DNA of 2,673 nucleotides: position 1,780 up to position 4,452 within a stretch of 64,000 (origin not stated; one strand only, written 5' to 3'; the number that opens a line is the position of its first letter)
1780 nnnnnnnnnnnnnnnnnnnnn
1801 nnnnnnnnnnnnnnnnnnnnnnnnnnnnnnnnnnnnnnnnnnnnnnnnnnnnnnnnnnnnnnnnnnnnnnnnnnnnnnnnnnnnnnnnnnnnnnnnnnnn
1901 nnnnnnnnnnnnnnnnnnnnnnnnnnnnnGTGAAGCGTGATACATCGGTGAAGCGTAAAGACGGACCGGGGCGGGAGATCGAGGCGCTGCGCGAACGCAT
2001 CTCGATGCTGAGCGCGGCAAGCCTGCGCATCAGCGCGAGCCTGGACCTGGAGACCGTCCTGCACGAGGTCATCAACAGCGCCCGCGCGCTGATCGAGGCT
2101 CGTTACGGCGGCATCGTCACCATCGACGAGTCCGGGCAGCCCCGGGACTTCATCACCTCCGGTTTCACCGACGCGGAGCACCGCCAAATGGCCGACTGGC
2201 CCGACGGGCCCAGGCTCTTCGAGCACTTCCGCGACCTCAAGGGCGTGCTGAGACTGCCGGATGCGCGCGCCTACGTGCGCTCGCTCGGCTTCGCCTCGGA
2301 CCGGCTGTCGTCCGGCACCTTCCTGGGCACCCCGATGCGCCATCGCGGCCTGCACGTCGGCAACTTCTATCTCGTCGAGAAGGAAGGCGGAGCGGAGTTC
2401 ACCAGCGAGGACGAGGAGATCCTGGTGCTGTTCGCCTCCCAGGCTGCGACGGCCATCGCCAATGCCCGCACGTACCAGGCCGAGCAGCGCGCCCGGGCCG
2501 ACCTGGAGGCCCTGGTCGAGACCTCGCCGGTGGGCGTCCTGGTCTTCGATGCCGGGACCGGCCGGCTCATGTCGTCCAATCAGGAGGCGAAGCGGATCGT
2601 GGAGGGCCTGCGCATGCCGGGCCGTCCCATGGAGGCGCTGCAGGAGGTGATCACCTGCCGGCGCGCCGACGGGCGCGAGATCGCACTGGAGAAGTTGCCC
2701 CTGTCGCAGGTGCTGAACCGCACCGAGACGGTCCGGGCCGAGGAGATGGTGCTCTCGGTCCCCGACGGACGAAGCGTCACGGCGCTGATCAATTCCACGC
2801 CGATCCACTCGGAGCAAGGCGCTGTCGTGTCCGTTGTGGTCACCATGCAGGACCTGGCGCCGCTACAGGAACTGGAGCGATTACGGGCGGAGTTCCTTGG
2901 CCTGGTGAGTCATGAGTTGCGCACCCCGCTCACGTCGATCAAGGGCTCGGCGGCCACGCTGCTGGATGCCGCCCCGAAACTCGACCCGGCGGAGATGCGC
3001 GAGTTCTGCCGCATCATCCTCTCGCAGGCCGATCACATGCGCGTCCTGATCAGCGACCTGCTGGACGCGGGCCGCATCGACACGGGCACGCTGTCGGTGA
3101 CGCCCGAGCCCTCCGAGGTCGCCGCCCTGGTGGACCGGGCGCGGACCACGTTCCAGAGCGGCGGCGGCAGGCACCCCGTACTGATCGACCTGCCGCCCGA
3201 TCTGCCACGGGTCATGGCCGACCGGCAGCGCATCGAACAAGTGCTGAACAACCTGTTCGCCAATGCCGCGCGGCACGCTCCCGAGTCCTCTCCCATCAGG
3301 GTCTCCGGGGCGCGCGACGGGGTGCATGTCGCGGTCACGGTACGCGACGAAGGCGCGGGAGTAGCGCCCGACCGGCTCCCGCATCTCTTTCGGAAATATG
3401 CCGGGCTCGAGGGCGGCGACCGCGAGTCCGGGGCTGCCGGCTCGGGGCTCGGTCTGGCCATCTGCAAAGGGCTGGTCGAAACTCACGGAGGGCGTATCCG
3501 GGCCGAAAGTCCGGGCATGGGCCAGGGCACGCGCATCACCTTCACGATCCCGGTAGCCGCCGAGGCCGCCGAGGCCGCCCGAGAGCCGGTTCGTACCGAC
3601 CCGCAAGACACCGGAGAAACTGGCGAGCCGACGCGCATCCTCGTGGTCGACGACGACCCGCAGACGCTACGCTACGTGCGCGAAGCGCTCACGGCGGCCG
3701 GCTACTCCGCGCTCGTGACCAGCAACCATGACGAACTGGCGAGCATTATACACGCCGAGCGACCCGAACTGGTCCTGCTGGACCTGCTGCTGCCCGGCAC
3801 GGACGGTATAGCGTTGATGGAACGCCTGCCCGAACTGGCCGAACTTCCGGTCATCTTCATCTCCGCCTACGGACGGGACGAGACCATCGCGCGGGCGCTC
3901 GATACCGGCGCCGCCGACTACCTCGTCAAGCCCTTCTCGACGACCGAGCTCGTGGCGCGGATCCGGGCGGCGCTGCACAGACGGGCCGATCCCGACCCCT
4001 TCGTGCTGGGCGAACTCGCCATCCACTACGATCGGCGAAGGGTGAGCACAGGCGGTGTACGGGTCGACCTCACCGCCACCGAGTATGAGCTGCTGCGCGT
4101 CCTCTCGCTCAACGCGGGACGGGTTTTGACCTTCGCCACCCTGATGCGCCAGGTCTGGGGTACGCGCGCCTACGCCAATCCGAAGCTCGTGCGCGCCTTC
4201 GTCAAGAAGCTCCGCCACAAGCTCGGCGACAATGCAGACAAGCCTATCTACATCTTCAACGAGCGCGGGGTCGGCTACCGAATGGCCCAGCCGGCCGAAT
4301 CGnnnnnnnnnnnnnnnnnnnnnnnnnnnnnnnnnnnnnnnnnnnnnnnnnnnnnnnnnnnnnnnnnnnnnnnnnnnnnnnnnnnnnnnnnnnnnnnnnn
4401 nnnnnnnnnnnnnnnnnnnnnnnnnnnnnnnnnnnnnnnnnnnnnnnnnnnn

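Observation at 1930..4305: Complete two-component system in a single polypeptide (GAF-PAS-HisKA-HATPase-REC-OmpR wHTH)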

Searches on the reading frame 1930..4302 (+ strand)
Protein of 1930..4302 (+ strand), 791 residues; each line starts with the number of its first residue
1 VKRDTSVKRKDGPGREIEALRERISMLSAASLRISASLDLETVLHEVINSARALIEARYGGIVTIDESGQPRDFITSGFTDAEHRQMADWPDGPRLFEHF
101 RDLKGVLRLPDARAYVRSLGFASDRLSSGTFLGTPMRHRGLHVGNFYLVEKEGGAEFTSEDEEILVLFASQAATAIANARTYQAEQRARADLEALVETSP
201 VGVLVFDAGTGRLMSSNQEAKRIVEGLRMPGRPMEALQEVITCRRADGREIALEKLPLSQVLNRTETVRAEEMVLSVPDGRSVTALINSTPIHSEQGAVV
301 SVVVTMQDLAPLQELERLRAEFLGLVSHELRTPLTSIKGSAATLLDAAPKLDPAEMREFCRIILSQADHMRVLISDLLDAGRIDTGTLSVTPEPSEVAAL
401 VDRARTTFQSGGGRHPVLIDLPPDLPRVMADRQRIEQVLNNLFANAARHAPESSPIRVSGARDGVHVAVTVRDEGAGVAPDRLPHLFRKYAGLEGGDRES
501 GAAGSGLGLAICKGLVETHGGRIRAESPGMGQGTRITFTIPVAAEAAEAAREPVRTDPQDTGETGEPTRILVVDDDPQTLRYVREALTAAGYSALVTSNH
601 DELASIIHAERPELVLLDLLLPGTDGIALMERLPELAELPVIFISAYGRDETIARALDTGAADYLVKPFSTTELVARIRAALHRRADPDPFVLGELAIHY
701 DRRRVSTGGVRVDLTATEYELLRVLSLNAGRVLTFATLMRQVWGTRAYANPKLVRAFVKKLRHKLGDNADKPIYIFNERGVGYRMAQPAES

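Call 3: search_protein_families(library=pfam, proteins=[window:1930-4302:+], max_evalue=0.01)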
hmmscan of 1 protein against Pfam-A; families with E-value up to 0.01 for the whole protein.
window:1930-4302:+ (791 aa): 11 families
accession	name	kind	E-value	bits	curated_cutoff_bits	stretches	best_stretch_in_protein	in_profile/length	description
PF02518.31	HATPase_c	-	1e-26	94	26.4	1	431-543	2-110/111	Histidine kinase-, DNA gyrase B-, and HSP90-like ATPase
PF00072.30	Response_reg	-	4e-26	91.8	30.2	1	570-679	1-111/111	Response regulator receiver domain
PF00486.34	Trans_reg_C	-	2e-19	69.8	26.2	1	711-785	3-77/77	Transcriptional regulatory protein, C terminal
PF00512.31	HisKA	-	1.8e-16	60.4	26.9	1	319-386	2-66/66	His Kinase A (phospho-acceptor) domain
PF13185.12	GAF_2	-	2.8e-10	41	28.6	1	38-177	2-136/136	GAF domain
PF01590.32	GAF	-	7.8e-09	36.6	22.4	1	39-176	1-133/133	GAF domain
PF13581.12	HATPase_c_2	-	2.5e-07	31.2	27.4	1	431-525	28-116/127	Histidine kinase-like ATPase domain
PF00989.32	PAS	-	5.4e-07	30.1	22.6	1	191-308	2-112/113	PAS fold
PF13426.13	PAS_9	-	0.00018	22.2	27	1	200-309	1-101/103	PAS domain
PF13188.13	PAS_8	-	0.00041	20.6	21.8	1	192-251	3-60/65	PAS domain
PF08448.16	PAS_4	-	0.0019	18.8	23.1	0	197-309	2-105/110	PAS fold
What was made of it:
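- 2041..2460 (+): GAF domain (aa 38-177), a homologue of DevS/DosT GAF-A. Pfam GAF_2 (call 3).
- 2500..2853 (+): PAS domain (aa 191-308). Pfam PAS, 30.1 bits against a gathering score of 22.6 (call 3).
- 2884..3087 (+): HisKA/DHp domain (aa 319-386); phospho-acceptor His328 is codon 2911-2913. Call 3.
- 4060..4284 (+): OmpR/PhoB-type winged helix-turn-helix (aa 711-785). Pfam Trans_reg_C, 69.8 bits, covering 3-77 of 77 profile positions (call 3).
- On HisKA-type (class I) sensor histidine kinase: HisKA scores 60.4 bits (call 3). HATPase_c scores 94 bits (call 3).
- On OmpR/PhoB-family response regulator: Response_reg scores 91.8 bits (call 3). 69.8 bits, covering 3-77 of 77 profile positions (call 3).
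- On Bacteroides HTCS: Only cytoplasmic GAF and PAS domains are found (call 3). The output is Trans_reg_C, and there is no HTH_AraC/HTH_18 hit (call 3).
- On Phosphorelay hybrid kinase: No Hpt domain in the protein (call 3).
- Closest known: Hybrid histidine kinases of phosphorelays. Different: Here there is no HPt, and the REC is followed by its own DNA-binding domain (call 3).
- Checked: Domains (Pfam, call 3), all above gathering scores.
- No HPt domain is present (call 3).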

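Call 4: search_protein_families(library=ncbifam, proteins=[window:1930-4302:+], max_evalue=0.01)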
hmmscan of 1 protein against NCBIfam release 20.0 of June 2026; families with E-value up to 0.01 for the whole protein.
window:1930-4302:+ (791 aa): 161 families (the best 25 are shown)
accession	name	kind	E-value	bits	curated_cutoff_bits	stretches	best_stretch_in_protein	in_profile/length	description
NF046044.1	PnpS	equivalog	9.4e-55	186.2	400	1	161-541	26-390/390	two-component system histidine kinase PnpS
TIGR02956.1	TMAO_torS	equivalog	3.9e-52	177.5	676.5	1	317-685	462-823/967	TMAO reductase system sensor histidine kinase/response regulator TorS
NF040689.1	MtrAB_MtrA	equivalog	2.5e-48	164.3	300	1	570-785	1-218/219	MtrAB system response regulator MtrA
TIGR02966.1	phoR_proteo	equivalog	1.5e-47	162.2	334.2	1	254-539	56-332/333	phosphate regulon sensor histidine kinase PhoR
NF041880.1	EPS_EpsF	equivalog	3.9e-46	157.6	900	2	277-534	225-485/492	response regulator EpsF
NF033092.0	HK_WalK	equivalog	3.1e-45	154.9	725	1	266-542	318-594/594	cell wall metabolism sensor histidine kinase WalK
TIGR02154.1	PhoB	equivalog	7.7e-44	149.7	296.2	1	568-785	3-225/226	phosphate regulon transcriptional regulator PhoB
NF038297.2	hybrid_HK_HrmK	equivalog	2e-43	149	725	1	282-674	201-600/607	hybrid histidine kinase/response regulator HrmK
NF045944.1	ResRegRpaBCyano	equivalog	5e-43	147.1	330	1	571-785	1-227/229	response regulator transcription factor RpaB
NF040691.1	MtrAB_MtrB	equivalog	5.7e-42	144.4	450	1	309-554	261-503/507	MtrAB system histidine kinase MtrB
NF047465.1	hybrid_HK_LvrA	exception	2.7e-41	141.5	1200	1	312-680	195-582/819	hybrid histidine kinase/response regulator LvrA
TIGR01387.1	cztR_silR_copR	subfamily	2.8e-40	138.3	279.2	1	570-784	1-217/218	heavy metal response regulator transcription factor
NF007820.0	PRK10529.1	equivalog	3.4e-40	137.8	325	1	568-785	2-223/225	two-component system response regulator KdpE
NF040534.1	resp_reg_YycF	equivalog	6.9e-39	133.5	340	1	569-787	2-229/231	response regulator YycF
NF041733.1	resp_reg_CseB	equivalog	1.8e-38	132.2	350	1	569-786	2-227/228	two-component system response regulator CseB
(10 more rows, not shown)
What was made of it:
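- On KdpD/KdpE: KdpE scores 138 against 325 (call 4).
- Closest known: Hybrid histidine kinases of phosphorelays. Same: HK plus a C-terminal REC, joined by a flexible linker; these appear among the NCBIfam partial hits (call 4).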

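Call 5: find_homologous_proteins(query=window:1930-4302:+, max_evalue=1e-20)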
Query window:1930-4302:+ (791 aa): 8000 proteins with E <= 1e-20 among 8000 candidates; the best 120 are listed.
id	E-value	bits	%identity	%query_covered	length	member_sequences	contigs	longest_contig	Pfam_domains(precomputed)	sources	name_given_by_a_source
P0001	0.0e+0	1702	98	100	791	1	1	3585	PF13185.13,PF01590.33,PF13581.13,PF02518.32,PF00486.35,PF00512.32,PF00989.32,PF00072.31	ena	-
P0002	0.0e+0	1686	98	99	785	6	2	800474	PF13185.13,PF01590.33,PF13581.13,PF02518.32,PF00486.35,PF00512.32,PF00989.32,PF00072.31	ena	-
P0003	0.0e+0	1685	98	99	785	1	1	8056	PF13185.13,PF01590.33,PF13581.13,PF02518.32,PF00486.35,PF00512.32,PF00989.32,PF00072.31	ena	-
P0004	0.0e+0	1471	86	100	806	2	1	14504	PF13185.13,PF01590.33,PF13581.13,PF08448.17,PF02518.32,PF00486.35,PF00512.32,PF00989.32,PF00072.31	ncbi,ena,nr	ncbi:MAG: response regulator [Gemmatimonadetes bacterium]|nr:response regulator [Gemmatimonadota bac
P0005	0.0e+0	1466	85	100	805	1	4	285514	PF13185.13,PF01590.33,PF13581.13,PF08448.17,PF02518.32,PF00486.35,PF00512.32,PF00989.32,PF00072.31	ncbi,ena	-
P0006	0.0e+0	1455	85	100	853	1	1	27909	PF13185.13,PF01590.33,PF13581.13,PF08448.17,PF02518.32,PF00486.35,PF00512.32,PF00989.32,PF00072.31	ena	-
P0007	0.0e+0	1455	85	100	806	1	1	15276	PF13185.13,PF01590.33,PF13581.13,PF08448.17,PF02518.32,PF00486.35,PF00512.32,PF00989.32,PF00072.31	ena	-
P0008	0.0e+0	1451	85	98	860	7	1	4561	PF13185.13,PF01590.33,PF13581.13,PF08448.17,PF02518.32,PF00486.35,PF00512.32,PF00989.32,PF00072.31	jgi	-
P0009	0.0e+0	1451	85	100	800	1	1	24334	PF13185.13,PF01590.33,PF13581.13,PF02518.32,PF00486.35,PF00512.32,PF00989.32,PF00072.31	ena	-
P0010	0.0e+0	1354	79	99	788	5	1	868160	PF13185.13,PF01590.33,PF13581.13,PF02518.32,PF00486.35,PF00512.32,PF00072.31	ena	-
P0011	0.0e+0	1327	78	100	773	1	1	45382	PF13581.13,PF08448.17,PF02518.32,PF00486.35,PF00512.32,PF00989.32,PF00072.31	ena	-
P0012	0.0e+0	1311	78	99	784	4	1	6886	PF13185.13,PF01590.33,PF13581.13,PF02518.32,PF00486.35,PF00512.32,PF00989.32,PF00072.31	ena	-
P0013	0.0e+0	1307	78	99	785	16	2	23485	PF13185.13,PF01590.33,PF13581.13,PF02518.32,PF00486.35,PF00512.32,PF00989.32,PF00072.31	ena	-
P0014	0.0e+0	1291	76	99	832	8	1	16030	PF13185.13,PF01590.33,PF02518.32,PF00486.35,PF00512.32,PF00989.32,PF00072.31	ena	-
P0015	0.0e+0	1280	76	99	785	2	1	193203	PF13185.13,PF01590.33,PF13581.13,PF02518.32,PF00486.35,PF00512.32,PF00989.32,PF00072.31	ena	-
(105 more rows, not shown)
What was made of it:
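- Checked: More than 120 independent protein clusters have the same length and domain list (call 5).
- More than 120 independent 90%-identity clusters have the same length and domain list (call 5).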

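Call 7: find_related_loci(query=window:1930-4302:+, collection=genome_contigs, flank=8000)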
Query window:1930-4302:+ (791 aa) in genome_contigs; peptide patterns used: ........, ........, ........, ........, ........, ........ (x = any residue, [..] = any of these).
309 stretches matched a pattern; 172 encode a relative of the query (tblastn E <= 1e-3); the best 80 are kept; 80 distinct loci.
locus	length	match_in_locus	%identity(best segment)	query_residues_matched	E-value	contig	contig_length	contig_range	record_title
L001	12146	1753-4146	86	5-790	0e+0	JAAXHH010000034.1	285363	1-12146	MAG: Candidatus Latescibacterota bacterium isolate Plut_88884 unfiltered_Plut_88884_genomic_contig_70128, whole genome s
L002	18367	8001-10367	78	2-791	0e+0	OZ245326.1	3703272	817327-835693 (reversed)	MAG: bacterium isolate 5c86cc85-80a8-49d9-b8ce-0f4659ada66a genome assembly, chromosome: 1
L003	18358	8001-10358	78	2-788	0e+0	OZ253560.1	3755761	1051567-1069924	MAG: bacterium isolate 97c2cdc3-07c5-4390-9168-6b920e0bec44 genome assembly, chromosome: 1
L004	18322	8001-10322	72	15-791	0e+0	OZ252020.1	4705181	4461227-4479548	MAG: Micropepsaceae bacterium isolate 538059a7-acac-4e6d-9530-fab91652936d genome assembly, chromosome: 1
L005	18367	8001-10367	71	3-788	0e+0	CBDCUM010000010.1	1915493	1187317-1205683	MAG: Rhodobacterales bacterium isolate 54aa7a54-9c23-45b2-b241-321a049084e4 genome assembly, contig: contig_10, whole ge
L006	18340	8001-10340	72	15-787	0e+0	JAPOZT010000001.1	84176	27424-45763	MAG: Gemmatimonadetes bacterium isolate IRC1_bin_16 NODE_289_length_84176_cov_23.6111, whole genome shotgun sequence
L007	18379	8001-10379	71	2-787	0e+0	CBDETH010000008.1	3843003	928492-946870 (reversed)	MAG: bacterium isolate a37c322d-fd18-4de0-acdf-9ec38001f2fc genome assembly, contig: contig_8, whole genome shotgun sequ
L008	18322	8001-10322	72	16-790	0e+0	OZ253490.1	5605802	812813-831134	MAG: Alphaproteobacteria bacterium isolate 903b7664-a1a7-4c44-9fb1-b1fc7b96e1ef genome assembly, chromosome: 1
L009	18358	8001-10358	70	4-789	0e+0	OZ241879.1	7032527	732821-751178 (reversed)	MAG: Spirochaetia bacterium isolate 33422d00-efb0-4b49-bd16-f937cda21374 genome assembly, chromosome: 1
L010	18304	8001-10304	71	16-791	0e+0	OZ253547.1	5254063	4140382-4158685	MAG: Candidatus Versatilivorator sp. isolate 027cd1c3-4ec4-432d-9d93-376aaa34f9fd genome assembly, chromosome: 1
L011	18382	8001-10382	71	2-788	0e+0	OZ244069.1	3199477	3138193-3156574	MAG: Alphaproteobacteria bacterium isolate 8f885127-8d95-419b-9706-120b568c44fe genome assembly, chromosome: 1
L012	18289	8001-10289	70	16-785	0e+0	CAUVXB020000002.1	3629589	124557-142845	MAG: Alphaproteobacteria bacterium isolate 8c258d8c-a111-4014-ac25-dd31ebeb1c18 genome assembly, contig: contig_2, whole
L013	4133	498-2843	69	4-791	0e+0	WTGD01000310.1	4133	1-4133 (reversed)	MAG: Nitrospinota bacterium isolate CO36386bin_35 NODE_8627_length_4133_cov_6.149093, whole genome shotgun sequence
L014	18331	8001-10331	68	3-787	0e+0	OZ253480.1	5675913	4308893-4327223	MAG: uncultured Candidatus Binatia bacterium isolate 01c1d691-c9b9-4499-9944-1e5a173e9d55 genome assembly, chromosome: 1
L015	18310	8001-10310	71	16-791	0e+0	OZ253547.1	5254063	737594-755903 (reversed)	MAG: Candidatus Versatilivorator sp. isolate 027cd1c3-4ec4-432d-9d93-376aaa34f9fd genome assembly, chromosome: 1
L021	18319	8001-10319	69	16-791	0e+0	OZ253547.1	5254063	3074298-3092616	MAG: Candidatus Versatilivorator sp. isolate 027cd1c3-4ec4-432d-9d93-376aaa34f9fd genome assembly, chromosome: 1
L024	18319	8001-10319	69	16-791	0e+0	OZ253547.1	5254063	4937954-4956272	MAG: Candidatus Versatilivorator sp. isolate 027cd1c3-4ec4-432d-9d93-376aaa34f9fd genome assembly, chromosome: 1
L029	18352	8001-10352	68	1-791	0e+0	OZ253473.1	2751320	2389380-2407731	MAG: Nitrospirales bacterium isolate 056054a7-9ecf-4ec6-a908-bfcb47be926a genome assembly, chromosome: 1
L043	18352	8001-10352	67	3-791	0e+0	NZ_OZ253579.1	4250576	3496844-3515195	MAG: Candidatus Rariloculus sp. isolate a68edd55-823a-400d-93a1-cd8b183db796 chromosome 1, complete sequence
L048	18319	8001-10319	66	6-787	0e+0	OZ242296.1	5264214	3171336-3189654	MAG: Candidatus Versatilivorator sp. isolate 70151110-fafd-468e-a177-3adff467d788 genome assembly, chromosome: 1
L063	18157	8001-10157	68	50-791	0e+0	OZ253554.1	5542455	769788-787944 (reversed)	MAG: Terriglobia bacterium isolate 396977cd-f3bc-4a7a-a902-c7514da379ca genome assembly, chromosome: 1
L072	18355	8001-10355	63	6-790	0e+0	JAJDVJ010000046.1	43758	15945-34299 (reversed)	MAG: Silicimonas sp. isolate jk18x22bins.35 k141_670209, whole genome shotgun sequence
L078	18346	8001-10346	63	4-788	0e+0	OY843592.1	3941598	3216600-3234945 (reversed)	MAG: bacterium isolate 70215dce-3925-452b-89ef-f300e4ed0d2f genome assembly, chromosome: 1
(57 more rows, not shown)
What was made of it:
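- Many copies lie on 2-7 Mb contigs labelled as chromosomes (call 7).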
